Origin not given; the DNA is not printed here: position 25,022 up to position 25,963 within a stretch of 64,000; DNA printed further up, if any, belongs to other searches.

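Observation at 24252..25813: Orphan CheY-like receiver sandwiched between two proteins sharing an unusual C4 zinc-ribbon (CxxC-x4-[VL]PFxP-x6-CxxC)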

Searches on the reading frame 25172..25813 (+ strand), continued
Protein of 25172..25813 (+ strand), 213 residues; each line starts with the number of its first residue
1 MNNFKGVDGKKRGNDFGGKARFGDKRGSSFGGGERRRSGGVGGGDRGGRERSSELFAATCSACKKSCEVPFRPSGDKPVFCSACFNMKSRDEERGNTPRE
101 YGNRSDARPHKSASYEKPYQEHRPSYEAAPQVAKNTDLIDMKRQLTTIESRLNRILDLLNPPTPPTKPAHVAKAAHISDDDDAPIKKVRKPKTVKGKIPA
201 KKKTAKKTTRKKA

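Call 69: search_protein_families(library=ncbifam, proteins=[L027:7860-9368:+, L027:5648-5899:+, L005:4697-5953:+, L010:1842-2249:+, L001:5551-5748:-, L021:6781-7347:+, L028:776-1390:+, L032:4413-5765:-, L077:3502-4479:-, L051:4468-5814:-], max_evalue=0.00001)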
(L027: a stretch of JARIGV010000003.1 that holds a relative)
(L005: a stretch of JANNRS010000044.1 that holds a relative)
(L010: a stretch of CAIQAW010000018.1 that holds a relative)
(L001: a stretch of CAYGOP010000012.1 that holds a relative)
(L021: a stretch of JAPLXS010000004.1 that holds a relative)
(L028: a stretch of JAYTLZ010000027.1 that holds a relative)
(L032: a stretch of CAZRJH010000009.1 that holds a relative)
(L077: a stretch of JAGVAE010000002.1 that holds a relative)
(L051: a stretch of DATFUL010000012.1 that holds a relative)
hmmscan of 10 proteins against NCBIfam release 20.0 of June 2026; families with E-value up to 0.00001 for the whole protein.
L027:7860-9368:+ (503 aa): 186 families (the best 25 are shown)
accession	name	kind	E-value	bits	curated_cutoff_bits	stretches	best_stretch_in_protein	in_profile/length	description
NF000355.4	ribo_prot_ABC_F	equivalog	5.6e-93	312.5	380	1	5-475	3-493/499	ribosomal protection-like ABC-F family protein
NF011646.0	PRK15064.1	equivalog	2.1e-85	287.1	762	2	96-483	130-510/530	ABC-F family ATPase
NF050005.1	ABC_ATPase_Uup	equivalog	1.5e-77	261.3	900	2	87-478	125-507/636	ATP-binding cassette ATPase Uup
NF008358.0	PRK11147.1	equivalog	2.4e-73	247.4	936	2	84-481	122-510/635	ABC transporter ATP-binding protein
NF000169.2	ABCF_Sal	exception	5e-71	240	725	2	83-488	93-507/542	Sal family ABC-F type ribosomal protection protein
NF000170.2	ABCF_Vga_all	exception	4.7e-60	203.6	725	2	5-237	272-494/521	Vga family ABC-F type ribosomal protection protein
NF008775.0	PRK11819.1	equivalog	4.7e-58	197.1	599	2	85-471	129-505/556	energy-dependent translational throttle protein EttA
TIGR03719.1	ABC_ABC_ChvD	subfamily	2.3e-57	194.8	806.75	2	85-471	127-503/552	energy-dependent translational throttle protein EttA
NF000168.2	ABCF_Msr_all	exception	2e-56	191.6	680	2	2-262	3-240/487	Msr family ABC-F type ribosomal protection protein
NF007921.0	PRK10636.1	equivalog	2.2e-55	188.1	917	2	317-497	333-515/638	ABC transporter ATP-binding protein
NF000171.1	ABCF_producer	exception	1.2e-52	179.1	800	2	117-478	158-531/541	TlrC/CarA/OleB/SrmB family ABC-F type ribosomal protection protein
NF043038.1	ABCF_CplR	exception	1.5e-50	172.4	780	3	267-473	262-461/544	ABC-F type ribosomal protection protein CplR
NF000167.2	ABCF_Lsa_all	exception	2e-50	172.2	750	2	5-189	310-489/492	Lsa family ABC-F type ribosomal protection protein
NF000514.1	ABCF_OptrA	exception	7.3e-48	163.3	1450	1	88-472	143-523/655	ABC-F type ribosomal protection protein OptrA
NF040873.1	AztA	equivalog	1.3e-45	155.3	220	2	15-182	3-182/191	zinc ABC transporter ATP-binding protein AztA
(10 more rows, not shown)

L027:5648-5899:+ (84 aa): 0 families

L005:4697-5953:+ (419 aa): 21 families
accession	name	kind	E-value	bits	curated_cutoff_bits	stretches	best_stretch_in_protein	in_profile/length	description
TIGR00275.1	TIGR00275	subfamily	2.9e-117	391.9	183.8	1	10-416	1-400/401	aminoacetone oxidase family FAD-binding enzyme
TIGR03862.1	flavo_PP4765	subfamily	1e-26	93.7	242.65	1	31-417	2-369/376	TIGR03862 family flavoprotein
TIGR01813.1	flavo_cyto_c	subfamily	4.4e-10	38.9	285.45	0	9-56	1-49/444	flavocytochrome c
TIGR01350.1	lipoamide_DH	equivalog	2.6e-09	36.3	408.8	1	7-43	1-36/461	dihydrolipoyl dehydrogenase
NF009477.0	PRK12843.1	equivalog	4.6e-08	32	758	1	6-85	15-94/578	FAD-dependent oxidoreductase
NF009478.0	PRK12844.1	equivalog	5.8e-08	31.5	789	1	4-52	5-53/559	3-ketosteroid-delta-1-dehydrogenase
NF053676.1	4oxCHCAChcC1Cy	equivalog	6e-08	31.5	1000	1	7-53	1-47/528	4-oxocyclohexanecarboxylate 2-dehydrogenase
NF006130.0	PRK08274.1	equivalog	6.6e-08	31.8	369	1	6-41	4-39/467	FAD-dependent tricarballylate dehydrogenase TcuA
NF004789.0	PRK06134.1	subfamily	6.7e-08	31.5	747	1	5-51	10-56/581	FAD-dependent oxidoreductase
NF003585.0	PRK05249.1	equivalog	2.9e-07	29.5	465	0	4-44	3-43/464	Si-specific NAD(P)(+) transhydrogenase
NF004776.0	PRK06116.1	equivalog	3.5e-07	29.6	480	1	6-172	3-143/450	glutathione-disulfide reductase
TIGR02032.1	GG-red-SF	subfamily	5.8e-07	29.5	158.8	1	8-52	1-43/297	geranylgeranyl reductase family protein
NF053717.1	VnlPnlRedVprA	equivalog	5.8e-07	28.7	600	1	6-44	5-43/481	vinyl phenol reductase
NF005882.1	PRK07843.1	equivalog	6.2e-07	28.2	788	1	7-52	1-46/547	3-oxosteroid 1-dehydrogenase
TIGR03997.1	mycofact_OYE_2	equivalog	1.5e-06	26.9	793.15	1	6-49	378-421/645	mycofactocin system FadH/OYE family oxidoreductase 2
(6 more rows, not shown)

L010:1842-2249:+ (136 aa): 0 families

L001:5551-5748:- (65 aa): 9 families
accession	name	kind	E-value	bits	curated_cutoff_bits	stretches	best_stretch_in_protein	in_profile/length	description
NF049933.1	TransAntitermCspE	equivalog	4.3e-14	52.4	120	1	9-63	13-67/69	transcription antiterminator/RNA stability regulator CspE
TIGR02381.1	cspD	equivalog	4.8e-14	52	115.4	1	9-63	11-65/68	cold shock domain-containing protein CspD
NF007679.0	PRK10354.1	subfamily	3e-11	43.5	130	1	9-63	14-68/70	RNA chaperone/antiterminator CspA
NF038236.1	retron_eff_Se72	equivalog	1.2e-10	41.2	82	1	11-64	10-61/62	retron Se72 family effector protein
NF007062.0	PRK09507.1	subfamily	1.9e-10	40.6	133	1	10-63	14-67/69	transcription antiterminator/RNA stability regulator CspE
NF011574.0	PRK14998.1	equivalog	2e-10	40.7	147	1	9-59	11-61/73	cold shock-like protein CspD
NF008190.0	PRK10943.1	subfamily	2.3e-10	40.3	137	1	10-63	14-67/69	cold shock-like protein CspC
NF007405.0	PRK09937.1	equivalog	3.1e-10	40.1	152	1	9-59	11-61/74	cold shock-like protein CspD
NF007378.0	PRK09890.1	equivalog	1.7e-08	34.6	144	1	9-62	14-67/70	cold shock protein CspG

L021:6781-7347:+ (189 aa): 0 families

L028:776-1390:+ (205 aa): 11 families
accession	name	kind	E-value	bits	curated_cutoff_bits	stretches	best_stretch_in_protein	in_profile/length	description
TIGR03598.1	GTPase_YsxC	equivalog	2e-53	180.8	124.45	1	6-188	1-185/186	ribosome biogenesis GTP-binding protein YihA/YsxC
TIGR03594.1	GTPase_EngA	equivalog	5.1e-21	75.2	306.7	1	23-194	175-348/432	ribosome biogenesis GTPase Der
NF003255.0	PRK04213.1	equivalog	5.3e-19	68.3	164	1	22-194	8-194/204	GTP-binding protein EngB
NF000908.1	PRK00089.1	equivalog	3.5e-16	59.3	237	1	26-191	6-166/291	GTPase Era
TIGR03596.1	GTPase_YlqF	equivalog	2e-12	47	208.2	1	29-86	124-180/276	ribosome biogenesis GTPase YlqF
TIGR03918.1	GTP_HydF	equivalog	3.2e-12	46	325.55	1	22-195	6-170/392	[FeFe] hydrogenase H-cluster maturation GTPase HydF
NF002828.0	PRK03003.1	equivalog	1.3e-11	43.8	631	1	21-195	38-204/477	ribosome biogenesis GTPase Der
TIGR00436.1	era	equivalog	4.8e-11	42.5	116.25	1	26-190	3-160/270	GTPase Era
TIGR00231.1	small_GTP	domain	3.7e-10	39.8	42.5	1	24-188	4-162/164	GTP-binding protein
NF007071.0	PRK09518.1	equivalog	4.7e-09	35.3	953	1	14-157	262-401/706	bifunctional cytidylate kinase/GTPase Der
TIGR03597.1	GTPase_YqeH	equivalog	7.6e-08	31.9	297.4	0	26-82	158-218/361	ribosome biogenesis GTPase YqeH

L032:4413-5765:- (450 aa): 47 families (the best 25 are shown)
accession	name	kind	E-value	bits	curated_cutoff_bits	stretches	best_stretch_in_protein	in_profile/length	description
NF053631.1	RNA_helic_CshA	equivalog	7.5e-118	394.1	646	1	109-448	1-342/434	degradosome RNA helicase CshA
NF053710.1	RNA_heli_RhlE2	exception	4.7e-101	339.1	925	1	108-447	2-353/635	RNA helicase RhlE2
NF008744.0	PRK11776.1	equivalog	2.2e-99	333.1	524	1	106-448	3-347/460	ATP-dependent RNA helicase DbpA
NF007882.0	PRK10590.1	equivalog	1.2e-96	324.5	743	1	108-447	2-349/456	ATP-dependent RNA helicase RhlE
NF053711.1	RNA_heli_RhlE1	exception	4.5e-96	322.3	750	1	108-447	2-348/434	RNA helicase RhlE1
NF008394.0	PRK11192.1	equivalog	6.5e-94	315.2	507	1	106-448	2-352/441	ATP-dependent RNA helicase SrmB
NF053636.1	DDHlcsCsdAPsy1082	equivalog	2.4e-91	306.8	890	1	107-446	3-346/512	DEAD/DEAH box helicase CsdA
NF002340.1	PRK01297.1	equivalog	4.8e-86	288.9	564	1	107-447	1-353/372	ATP-dependent RNA helicase RhlB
NF008642.0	PRK11634.1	equivalog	1.3e-84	284.8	989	1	105-448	4-350/628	DEAD/DEAH family ATP-dependent RNA helicase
NF003419.0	PRK04837.1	equivalog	1.5e-83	280.9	588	1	105-446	7-359/424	ATP-dependent RNA helicase RhlB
NF003390.0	PRK04537.1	equivalog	5.4e-70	237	732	1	107-447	9-361/572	ATP-dependent RNA helicase RhlB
NF010337.0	PRK13766.1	equivalog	8.6e-30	103.5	610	2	297-444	324-475/781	Hef nuclease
TIGR01389.1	recQ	equivalog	4.4e-22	78.3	640.2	1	126-446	10-327/591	DNA helicase RecQ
TIGR00614.1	recQ_fam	subfamily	2.5e-20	72.7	219.8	1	131-448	13-331/470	RecQ family ATP-dependent DNA helicase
NF008279.0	PRK11057.1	equivalog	2.1e-19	69.4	1015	1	124-444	20-337/608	ATP-dependent DNA helicase RecQ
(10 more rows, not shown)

L077:3502-4479:- (325 aa): 15 families
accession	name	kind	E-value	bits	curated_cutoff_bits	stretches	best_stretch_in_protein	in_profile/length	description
TIGR00462.1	genX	equivalog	6e-96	321.5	286.9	1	25-317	4-304/304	EF-P lysine aminoacylase EpmA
NF006828.0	PRK09350.1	equivalog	9.2e-86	288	264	1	15-318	9-321/325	elongation factor P--(R)-beta-lysine ligase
NF001756.1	PRK00484.1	subfamily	5.4e-75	252.9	468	2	191-318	359-483/488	lysine--tRNA ligase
TIGR00499.1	lysS_bact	equivalog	4.7e-67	226.7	427.6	2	194-318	369-490/496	lysine--tRNA ligase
NF009101.0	PRK12445.1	subfamily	8.1e-54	183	1026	2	192-319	376-500/505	lysine--tRNA ligase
NF002821.0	PRK02983.1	equivalog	8.5e-51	173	742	2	203-318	982-1096/1102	bifunctional lysylphosphatidylglycerol synthetase/lysine--tRNA ligase LysX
TIGR00459.1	aspS_bact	equivalog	1.7e-25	89.4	373.85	2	19-188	136-293/586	aspartate--tRNA ligase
NF003483.0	PRK05159.1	equivalog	1e-24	87.2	353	1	18-318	133-430/438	aspartate--tRNA(Asn) ligase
TIGR00458.1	aspS_nondisc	equivalog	1.8e-24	86.5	368.4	1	22-319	133-421/428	aspartate--tRNA(Asn) ligase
NF001750.0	PRK00476.1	equivalog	2.1e-23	82.5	443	2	226-320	470-560/590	aspartate--tRNA ligase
NF003037.0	PRK03932.1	equivalog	1.2e-14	54.2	414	1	21-319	132-444/451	asparagine--tRNA ligase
TIGR00457.1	asnS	equivalog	2.2e-14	53.1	342.6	1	24-318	138-447/455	asparagine--tRNA ligase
NF009460.0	PRK12820.1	equivalog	3.8e-14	51.7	1379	1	20-179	171-318/723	bifunctional aspartyl-tRNA synthetase/aspartyl/glutamyl-tRNA amidotransferase subunit C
NF005052.0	PRK06462.1-1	equivalog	1.7e-11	43.8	368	1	9-318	37-344/353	asparagine synthetase A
NF005054.0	PRK06462.1-4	equivalog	1.2e-06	27.8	309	0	20-318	23-309/318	asparagine synthetase A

L051:4468-5814:- (448 aa): 3 families
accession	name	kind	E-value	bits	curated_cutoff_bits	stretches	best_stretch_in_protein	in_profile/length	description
NF045584.1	cas14_MBL_CASP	equivalog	1.1e-105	354.3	800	1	1-429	2-425/612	type VII CRISPR-associated protein Cas14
TIGR03675.1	arCOG00543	equivalog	2.9e-85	286.8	580.2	1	1-438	176-621/631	beta-CASP ribonuclease aCPSF1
TIGR04122.1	Xnuc_lig_assoc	equivalog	9.4e-17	60.8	325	1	122-266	62-196/326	ligase-associated DNA damage response exonuclease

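Call 77: search_protein_families(library=pfam, proteins=[L081:4517-5038:+], max_evalue=0.001)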
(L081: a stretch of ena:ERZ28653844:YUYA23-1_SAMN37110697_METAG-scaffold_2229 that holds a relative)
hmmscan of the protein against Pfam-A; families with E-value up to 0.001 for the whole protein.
L081:4517-5038:+ (174 aa): 1 family
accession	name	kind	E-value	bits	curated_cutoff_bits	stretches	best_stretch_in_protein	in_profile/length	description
PF04307.19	YdjM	-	3.8e-06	27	29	1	28-162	29-146/176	YdjM inner membrane protein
